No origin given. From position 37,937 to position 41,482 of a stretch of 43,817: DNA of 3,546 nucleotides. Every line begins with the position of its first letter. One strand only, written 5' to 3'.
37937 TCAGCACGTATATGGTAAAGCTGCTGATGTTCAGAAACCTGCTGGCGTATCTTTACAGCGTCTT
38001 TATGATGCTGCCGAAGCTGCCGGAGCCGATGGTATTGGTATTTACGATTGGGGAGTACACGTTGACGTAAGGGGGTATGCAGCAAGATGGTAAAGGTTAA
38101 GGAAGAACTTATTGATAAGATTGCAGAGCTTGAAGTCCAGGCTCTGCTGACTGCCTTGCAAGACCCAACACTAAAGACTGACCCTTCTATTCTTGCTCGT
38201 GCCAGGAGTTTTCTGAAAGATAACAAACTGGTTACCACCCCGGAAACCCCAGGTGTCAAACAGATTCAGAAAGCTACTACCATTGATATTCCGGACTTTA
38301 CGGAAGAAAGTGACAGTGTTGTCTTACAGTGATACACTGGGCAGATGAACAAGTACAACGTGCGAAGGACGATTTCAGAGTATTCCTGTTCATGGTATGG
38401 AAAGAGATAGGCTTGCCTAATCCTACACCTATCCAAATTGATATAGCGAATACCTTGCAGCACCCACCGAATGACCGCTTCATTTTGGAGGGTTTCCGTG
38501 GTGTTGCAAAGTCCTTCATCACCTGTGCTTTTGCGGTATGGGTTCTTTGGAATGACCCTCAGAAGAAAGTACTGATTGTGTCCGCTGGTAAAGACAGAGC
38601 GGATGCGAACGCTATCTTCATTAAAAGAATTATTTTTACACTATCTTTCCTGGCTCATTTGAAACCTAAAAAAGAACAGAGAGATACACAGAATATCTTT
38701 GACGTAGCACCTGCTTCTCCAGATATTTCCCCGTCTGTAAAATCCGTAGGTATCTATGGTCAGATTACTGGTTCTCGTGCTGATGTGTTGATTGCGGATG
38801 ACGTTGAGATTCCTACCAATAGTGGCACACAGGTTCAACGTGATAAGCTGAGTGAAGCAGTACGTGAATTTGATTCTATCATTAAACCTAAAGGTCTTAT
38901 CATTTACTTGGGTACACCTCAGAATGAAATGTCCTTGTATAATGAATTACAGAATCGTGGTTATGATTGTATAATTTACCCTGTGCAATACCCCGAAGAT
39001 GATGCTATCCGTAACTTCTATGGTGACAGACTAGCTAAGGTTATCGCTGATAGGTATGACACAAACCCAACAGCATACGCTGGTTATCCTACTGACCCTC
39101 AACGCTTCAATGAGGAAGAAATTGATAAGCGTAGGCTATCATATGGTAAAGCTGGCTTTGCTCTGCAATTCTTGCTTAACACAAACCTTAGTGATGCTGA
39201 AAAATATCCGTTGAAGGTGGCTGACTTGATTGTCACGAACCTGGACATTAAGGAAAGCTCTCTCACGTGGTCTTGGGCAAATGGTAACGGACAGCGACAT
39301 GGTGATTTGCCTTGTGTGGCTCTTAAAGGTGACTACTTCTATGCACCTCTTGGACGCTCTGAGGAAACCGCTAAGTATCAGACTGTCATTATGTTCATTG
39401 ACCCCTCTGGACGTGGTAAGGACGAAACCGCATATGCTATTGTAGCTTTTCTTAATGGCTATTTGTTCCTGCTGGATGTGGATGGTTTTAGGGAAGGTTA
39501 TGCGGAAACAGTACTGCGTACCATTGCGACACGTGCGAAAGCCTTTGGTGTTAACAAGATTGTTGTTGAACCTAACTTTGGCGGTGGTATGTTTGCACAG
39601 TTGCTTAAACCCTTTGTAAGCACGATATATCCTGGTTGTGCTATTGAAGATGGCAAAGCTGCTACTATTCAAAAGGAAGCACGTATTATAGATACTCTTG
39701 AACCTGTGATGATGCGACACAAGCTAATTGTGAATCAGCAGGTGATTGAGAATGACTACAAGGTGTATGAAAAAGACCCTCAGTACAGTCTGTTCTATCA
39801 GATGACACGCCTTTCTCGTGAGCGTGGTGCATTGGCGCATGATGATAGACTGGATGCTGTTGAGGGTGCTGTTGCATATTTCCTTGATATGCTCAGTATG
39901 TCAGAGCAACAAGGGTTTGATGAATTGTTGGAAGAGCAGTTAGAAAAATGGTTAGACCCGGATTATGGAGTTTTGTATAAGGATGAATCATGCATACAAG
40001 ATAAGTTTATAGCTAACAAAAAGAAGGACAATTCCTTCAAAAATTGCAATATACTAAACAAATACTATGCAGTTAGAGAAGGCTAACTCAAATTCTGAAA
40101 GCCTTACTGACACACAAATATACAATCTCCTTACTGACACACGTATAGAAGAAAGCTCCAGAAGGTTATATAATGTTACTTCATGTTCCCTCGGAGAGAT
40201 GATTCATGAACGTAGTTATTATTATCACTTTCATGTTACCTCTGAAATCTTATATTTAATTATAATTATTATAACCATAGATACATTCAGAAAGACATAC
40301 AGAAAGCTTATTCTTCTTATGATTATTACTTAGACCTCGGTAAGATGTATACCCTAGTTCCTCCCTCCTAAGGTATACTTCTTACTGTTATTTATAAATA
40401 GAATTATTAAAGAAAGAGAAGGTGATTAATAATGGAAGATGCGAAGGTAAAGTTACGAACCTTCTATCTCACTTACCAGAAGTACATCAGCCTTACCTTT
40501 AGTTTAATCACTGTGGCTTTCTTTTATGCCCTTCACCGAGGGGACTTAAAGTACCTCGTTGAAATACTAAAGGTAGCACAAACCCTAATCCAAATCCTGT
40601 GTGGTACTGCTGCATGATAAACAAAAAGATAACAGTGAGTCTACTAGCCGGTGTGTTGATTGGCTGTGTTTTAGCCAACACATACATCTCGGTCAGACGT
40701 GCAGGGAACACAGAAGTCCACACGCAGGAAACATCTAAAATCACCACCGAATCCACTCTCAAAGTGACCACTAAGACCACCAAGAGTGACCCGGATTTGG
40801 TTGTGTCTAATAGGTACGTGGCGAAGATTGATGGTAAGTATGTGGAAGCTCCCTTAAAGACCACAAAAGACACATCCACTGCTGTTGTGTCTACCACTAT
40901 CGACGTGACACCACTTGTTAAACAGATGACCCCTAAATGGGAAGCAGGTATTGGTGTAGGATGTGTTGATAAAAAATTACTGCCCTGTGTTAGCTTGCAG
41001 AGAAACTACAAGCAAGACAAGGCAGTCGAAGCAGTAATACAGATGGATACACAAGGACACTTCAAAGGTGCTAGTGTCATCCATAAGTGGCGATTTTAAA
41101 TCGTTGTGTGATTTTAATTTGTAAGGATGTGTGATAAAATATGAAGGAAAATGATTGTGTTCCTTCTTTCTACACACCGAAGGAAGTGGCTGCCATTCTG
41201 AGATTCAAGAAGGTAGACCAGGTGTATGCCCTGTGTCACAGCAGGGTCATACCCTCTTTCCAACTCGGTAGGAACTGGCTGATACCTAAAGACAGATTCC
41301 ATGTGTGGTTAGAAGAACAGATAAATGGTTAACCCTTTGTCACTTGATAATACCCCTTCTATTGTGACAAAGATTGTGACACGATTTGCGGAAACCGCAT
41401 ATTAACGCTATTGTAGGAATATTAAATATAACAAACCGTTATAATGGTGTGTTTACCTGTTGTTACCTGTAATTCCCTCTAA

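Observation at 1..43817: Complete T7-like genome carrying an integrase/excisionase/attP module (temperate autographivirus-type phage)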

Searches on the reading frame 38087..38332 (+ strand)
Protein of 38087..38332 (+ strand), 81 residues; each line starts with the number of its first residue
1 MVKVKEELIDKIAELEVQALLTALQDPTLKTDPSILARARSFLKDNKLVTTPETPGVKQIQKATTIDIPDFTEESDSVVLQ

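Call 12: search_protein_families(library=phrogs, proteins=[window:38087-38332:+], max_evalue=0.001)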
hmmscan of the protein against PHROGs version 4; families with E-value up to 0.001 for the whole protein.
window:38087-38332:+ (81 aa): 0 families

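Call 71: find_encoding_contigs(protein=window:38087-38332:+, flank=10000, max_places=10)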
Protein window:38087-38332:+ (81 aa): 24 contigs read that carry it; 10 places shown.
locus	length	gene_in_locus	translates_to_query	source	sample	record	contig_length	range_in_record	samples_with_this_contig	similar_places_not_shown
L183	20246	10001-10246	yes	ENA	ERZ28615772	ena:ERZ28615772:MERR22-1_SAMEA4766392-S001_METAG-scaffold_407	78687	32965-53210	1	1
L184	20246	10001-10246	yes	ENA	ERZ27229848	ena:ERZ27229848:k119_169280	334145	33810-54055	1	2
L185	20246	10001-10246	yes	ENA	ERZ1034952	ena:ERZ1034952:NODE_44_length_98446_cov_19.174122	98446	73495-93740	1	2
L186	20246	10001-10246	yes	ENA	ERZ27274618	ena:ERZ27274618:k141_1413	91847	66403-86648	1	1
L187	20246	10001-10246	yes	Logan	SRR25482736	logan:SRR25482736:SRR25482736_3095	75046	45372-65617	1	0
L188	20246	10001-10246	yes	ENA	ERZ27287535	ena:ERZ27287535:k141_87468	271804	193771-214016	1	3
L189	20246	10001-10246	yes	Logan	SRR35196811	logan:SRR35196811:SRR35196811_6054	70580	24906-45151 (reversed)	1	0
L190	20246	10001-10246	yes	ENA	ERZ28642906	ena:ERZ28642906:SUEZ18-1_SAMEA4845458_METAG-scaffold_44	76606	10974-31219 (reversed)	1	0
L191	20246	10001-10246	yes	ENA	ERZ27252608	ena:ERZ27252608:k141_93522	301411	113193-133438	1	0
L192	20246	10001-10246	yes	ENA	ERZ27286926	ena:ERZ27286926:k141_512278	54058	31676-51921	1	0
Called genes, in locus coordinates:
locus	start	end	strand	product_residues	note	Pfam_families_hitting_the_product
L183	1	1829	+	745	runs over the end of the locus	-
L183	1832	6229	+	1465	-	PF01832:Glucosaminidase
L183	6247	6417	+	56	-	-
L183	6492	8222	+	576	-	PF03906:Phage_T7_tail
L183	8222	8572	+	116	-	-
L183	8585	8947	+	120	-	-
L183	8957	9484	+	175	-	PF14301:DUF4376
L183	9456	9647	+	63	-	PF10746:Phage_holin_2_2 (weak)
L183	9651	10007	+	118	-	PF08291:Peptidase_M15_3, PF05951:Peptidase_M15_2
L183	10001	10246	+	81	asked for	-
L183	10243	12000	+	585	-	PF22530:Terminase-T7_RNaseH-like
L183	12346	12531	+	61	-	-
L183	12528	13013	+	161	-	-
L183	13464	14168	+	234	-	PF12847:Methyltransf_18, PF04816:TrmK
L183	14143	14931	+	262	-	PF01784:DUF34_NIF3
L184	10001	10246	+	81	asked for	-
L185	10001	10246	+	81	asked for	-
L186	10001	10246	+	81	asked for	-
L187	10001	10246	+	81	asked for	-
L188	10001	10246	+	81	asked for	-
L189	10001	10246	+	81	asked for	-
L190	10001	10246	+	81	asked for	-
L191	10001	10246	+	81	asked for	-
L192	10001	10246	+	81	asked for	-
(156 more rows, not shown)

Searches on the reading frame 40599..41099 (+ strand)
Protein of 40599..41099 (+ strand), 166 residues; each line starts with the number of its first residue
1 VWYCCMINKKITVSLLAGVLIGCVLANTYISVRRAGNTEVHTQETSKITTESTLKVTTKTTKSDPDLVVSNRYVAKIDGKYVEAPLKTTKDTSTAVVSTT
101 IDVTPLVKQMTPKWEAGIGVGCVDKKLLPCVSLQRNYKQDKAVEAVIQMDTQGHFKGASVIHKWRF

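Call 6: search_protein_families(library=pfam, proteins=[window:40599-41099:+], max_evalue=0.01)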
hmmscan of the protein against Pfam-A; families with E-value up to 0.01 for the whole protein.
window:40599-41099:+ (166 aa): 0 families

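Call 7: search_protein_families(library=phrogs, proteins=[window:40599-41099:+], max_evalue=0.01)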
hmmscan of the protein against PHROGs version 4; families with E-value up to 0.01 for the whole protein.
window:40599-41099:+ (166 aa): 0 families
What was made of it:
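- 40432..41099 (+): Two small genes between TerL and xis: a 61-aa hydrophobic protein, and a 166-aa protein with a signal peptide and a lipobox-like LIGC. They could be a spanin or an exclusion lipoprotein. This was not resolved. Calls 6 and 7 (no family hit).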

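Call 64: search_protein_families(library=ncbifam, proteins=[window:40599-41099:+], max_evalue=0.01)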
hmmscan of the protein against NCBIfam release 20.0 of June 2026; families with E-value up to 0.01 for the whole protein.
window:40599-41099:+ (166 aa): 0 families

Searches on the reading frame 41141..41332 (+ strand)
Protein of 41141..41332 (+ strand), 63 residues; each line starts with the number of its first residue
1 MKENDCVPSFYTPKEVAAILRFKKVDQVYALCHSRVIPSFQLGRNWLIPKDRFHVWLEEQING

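Call 6: search_protein_families(library=pfam, proteins=[window:41141-41332:+], max_evalue=0.01)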
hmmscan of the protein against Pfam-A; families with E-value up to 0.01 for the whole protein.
window:41141-41332:+ (63 aa): 1 family
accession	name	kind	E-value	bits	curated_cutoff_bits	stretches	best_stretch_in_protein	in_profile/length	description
PF12728.13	HTH_17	-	3.9e-11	43.5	27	1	10-60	1-50/51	Helix-turn-helix domain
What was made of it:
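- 41141..41332 (+): Excisionase-family HTH protein, 63 aa. Call 6 (PF12728, 3.9e-11).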

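Call 7: search_protein_families(library=phrogs, proteins=[window:41141-41332:+], max_evalue=0.01)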
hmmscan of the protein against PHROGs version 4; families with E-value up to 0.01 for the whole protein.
window:41141-41332:+ (63 aa): 3 families
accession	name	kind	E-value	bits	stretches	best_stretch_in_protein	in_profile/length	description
phrog_6401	-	DNA, RNA and nucleotide metabolism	1.5e-09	38.6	1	10-57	9-56/64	DNA binding protein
phrog_10045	-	DNA, RNA and nucleotide metabolism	0.00051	20.8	1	7-55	17-65/74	HTH DNA binding protein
phrog_7338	-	unknown function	0.00055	21.1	1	13-60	33-80/87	-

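Call 24: find_encoding_contigs(protein=window:41141-41332:+, flank=10000, max_places=8)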
Protein window:41141-41332:+ (63 aa): 22 contigs read that carry it; 8 places shown.
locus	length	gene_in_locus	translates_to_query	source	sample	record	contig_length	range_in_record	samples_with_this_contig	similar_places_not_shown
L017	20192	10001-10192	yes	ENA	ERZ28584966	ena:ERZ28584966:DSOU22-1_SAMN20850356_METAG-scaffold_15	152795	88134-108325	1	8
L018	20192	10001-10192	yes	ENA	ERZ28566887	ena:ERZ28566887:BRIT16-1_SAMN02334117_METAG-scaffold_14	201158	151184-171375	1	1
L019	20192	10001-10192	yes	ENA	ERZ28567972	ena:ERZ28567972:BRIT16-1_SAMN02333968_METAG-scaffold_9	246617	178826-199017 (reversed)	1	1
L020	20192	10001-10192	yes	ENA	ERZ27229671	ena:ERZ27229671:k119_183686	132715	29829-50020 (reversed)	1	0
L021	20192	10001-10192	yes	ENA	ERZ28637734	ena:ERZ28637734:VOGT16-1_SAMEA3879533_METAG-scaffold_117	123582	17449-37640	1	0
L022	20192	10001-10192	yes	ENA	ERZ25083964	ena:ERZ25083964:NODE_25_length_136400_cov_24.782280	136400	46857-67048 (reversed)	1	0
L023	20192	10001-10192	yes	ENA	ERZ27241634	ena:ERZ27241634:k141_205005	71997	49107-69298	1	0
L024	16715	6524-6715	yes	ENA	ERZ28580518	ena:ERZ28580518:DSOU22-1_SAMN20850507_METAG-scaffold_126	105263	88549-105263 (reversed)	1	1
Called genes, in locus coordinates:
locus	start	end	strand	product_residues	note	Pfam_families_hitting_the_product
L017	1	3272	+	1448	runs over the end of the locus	PF01832:Glucosaminidase (weak)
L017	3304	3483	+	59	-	-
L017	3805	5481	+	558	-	PF03906:Phage_T7_tail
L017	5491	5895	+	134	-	-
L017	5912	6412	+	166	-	PF14301:DUF4376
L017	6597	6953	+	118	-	PF08291:Peptidase_M15_3, PF05951:Peptidase_M15_2 (weak)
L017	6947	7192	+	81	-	-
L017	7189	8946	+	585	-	PF22530:Terminase-T7_RNaseH-like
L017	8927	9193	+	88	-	-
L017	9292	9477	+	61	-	-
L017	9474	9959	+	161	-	-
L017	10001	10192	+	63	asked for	PF12728:HTH_17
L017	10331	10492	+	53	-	-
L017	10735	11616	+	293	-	PF12849:PBP_like_2, PF01547:SBP_bac_1 (weak), PF13531:SBP_bac_11, PF12727:PBP_like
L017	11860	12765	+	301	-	PF00528:BPD_transp_1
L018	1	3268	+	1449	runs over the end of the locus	PF01832:Glucosaminidase (weak)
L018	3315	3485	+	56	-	-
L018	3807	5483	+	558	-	PF03906:Phage_T7_tail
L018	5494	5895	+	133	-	-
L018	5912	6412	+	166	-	PF14301:DUF4376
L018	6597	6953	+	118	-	PF08291:Peptidase_M15_3, PF05951:Peptidase_M15_2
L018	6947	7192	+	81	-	-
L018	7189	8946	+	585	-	PF22530:Terminase-T7_RNaseH-like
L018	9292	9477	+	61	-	-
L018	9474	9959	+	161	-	-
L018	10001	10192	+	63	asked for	PF12728:HTH_17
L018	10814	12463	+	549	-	PF05378:Hydant_A_N, PF13941:MutL (faint), PF01968:Hydantoinase_A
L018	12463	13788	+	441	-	PF00850:Hist_deacetyl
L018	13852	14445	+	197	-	PF01725:Ham1p_like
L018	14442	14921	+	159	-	PF00149:Metallophos, PF12850:Metallophos_2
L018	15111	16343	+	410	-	PF00390:malic, PF00208:ELFV_dehydrog (weak), PF03949:Malic_M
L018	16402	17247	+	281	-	PF05681:Fumerase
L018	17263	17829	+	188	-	PF05683:Fumerase_C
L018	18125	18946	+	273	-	PF03180:Lipoprotein_9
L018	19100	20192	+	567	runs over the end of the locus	PF09820:AAA-ATPase_like, PF08011:PDDEXK_9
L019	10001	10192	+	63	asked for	PF12728:HTH_17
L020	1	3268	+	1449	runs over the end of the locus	PF01832:Glucosaminidase (weak)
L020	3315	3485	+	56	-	-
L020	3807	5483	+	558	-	PF03906:Phage_T7_tail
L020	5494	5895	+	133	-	-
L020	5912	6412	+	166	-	PF14301:DUF4376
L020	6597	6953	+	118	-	PF08291:Peptidase_M15_3, PF05951:Peptidase_M15_2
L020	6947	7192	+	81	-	-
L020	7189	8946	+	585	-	PF22530:Terminase-T7_RNaseH-like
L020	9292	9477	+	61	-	-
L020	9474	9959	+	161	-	-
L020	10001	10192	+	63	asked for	PF12728:HTH_17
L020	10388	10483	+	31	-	-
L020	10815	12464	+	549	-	PF05378:Hydant_A_N, PF13941:MutL (faint), PF01968:Hydantoinase_A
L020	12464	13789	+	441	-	PF00850:Hist_deacetyl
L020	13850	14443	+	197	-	PF01725:Ham1p_like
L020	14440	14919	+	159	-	PF00149:Metallophos, PF12850:Metallophos_2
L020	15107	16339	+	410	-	PF00390:malic, PF00208:ELFV_dehydrog (weak), PF03949:Malic_M, PF01262:AlaDh_PNT_C (faint)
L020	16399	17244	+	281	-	PF05681:Fumerase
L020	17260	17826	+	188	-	PF05683:Fumerase_C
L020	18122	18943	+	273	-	PF03180:Lipoprotein_9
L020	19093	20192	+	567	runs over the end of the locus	PF09820:AAA-ATPase_like, PF08011:PDDEXK_9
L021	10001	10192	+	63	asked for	PF12728:HTH_17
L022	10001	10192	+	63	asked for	PF12728:HTH_17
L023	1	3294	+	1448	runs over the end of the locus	PF01832:Glucosaminidase (weak)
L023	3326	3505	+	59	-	-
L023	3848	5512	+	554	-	PF03906:Phage_T7_tail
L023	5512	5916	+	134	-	-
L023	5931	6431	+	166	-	PF14301:DUF4376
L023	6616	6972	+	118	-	PF08291:Peptidase_M15_3, PF05951:Peptidase_M15_2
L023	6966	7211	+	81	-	-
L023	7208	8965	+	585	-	PF22530:Terminase-T7_RNaseH-like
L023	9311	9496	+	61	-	-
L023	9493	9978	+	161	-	-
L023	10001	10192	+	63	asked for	PF12728:HTH_17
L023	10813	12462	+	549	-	PF05378:Hydant_A_N, PF13941:MutL (faint), PF01968:Hydantoinase_A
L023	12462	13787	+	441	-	PF00850:Hist_deacetyl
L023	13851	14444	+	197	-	PF01725:Ham1p_like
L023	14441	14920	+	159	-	PF00149:Metallophos, PF12850:Metallophos_2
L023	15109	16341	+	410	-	PF00390:malic, PF00208:ELFV_dehydrog (weak), PF03949:Malic_M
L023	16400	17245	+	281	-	PF05681:Fumerase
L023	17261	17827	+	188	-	PF05683:Fumerase_C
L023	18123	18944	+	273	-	PF03180:Lipoprotein_9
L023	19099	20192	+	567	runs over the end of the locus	PF09820:AAA-ATPase_like, PF08011:PDDEXK_9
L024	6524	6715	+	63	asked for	PF12728:HTH_17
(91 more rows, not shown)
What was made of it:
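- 41141..41332 (+): The identical protein sits next to host DNA in L018-L020 and L023 (call 24).
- The identical Xis abuts host DNA in L018-L020 and L023 (call 24).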

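Call 64: search_protein_families(library=ncbifam, proteins=[window:41141-41332:+], max_evalue=0.01)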
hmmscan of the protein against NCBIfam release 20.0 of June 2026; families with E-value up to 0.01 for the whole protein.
window:41141-41332:+ (63 aa): 2 families
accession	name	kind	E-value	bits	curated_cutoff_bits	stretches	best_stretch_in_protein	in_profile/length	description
TIGR01764.1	excise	domain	1.7e-08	34.7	28.8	1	10-58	1-48/49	excisionase family DNA-binding protein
NF047737.1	antiphage_MADS1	equivalog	7.7e-05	22.9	80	1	14-57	7-49/49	methylation-associated defense system helix-turn-helix domain-containing protein MAD1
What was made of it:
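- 41141..41332 (+): Call 64 (TIGR01764 above its cut-off).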
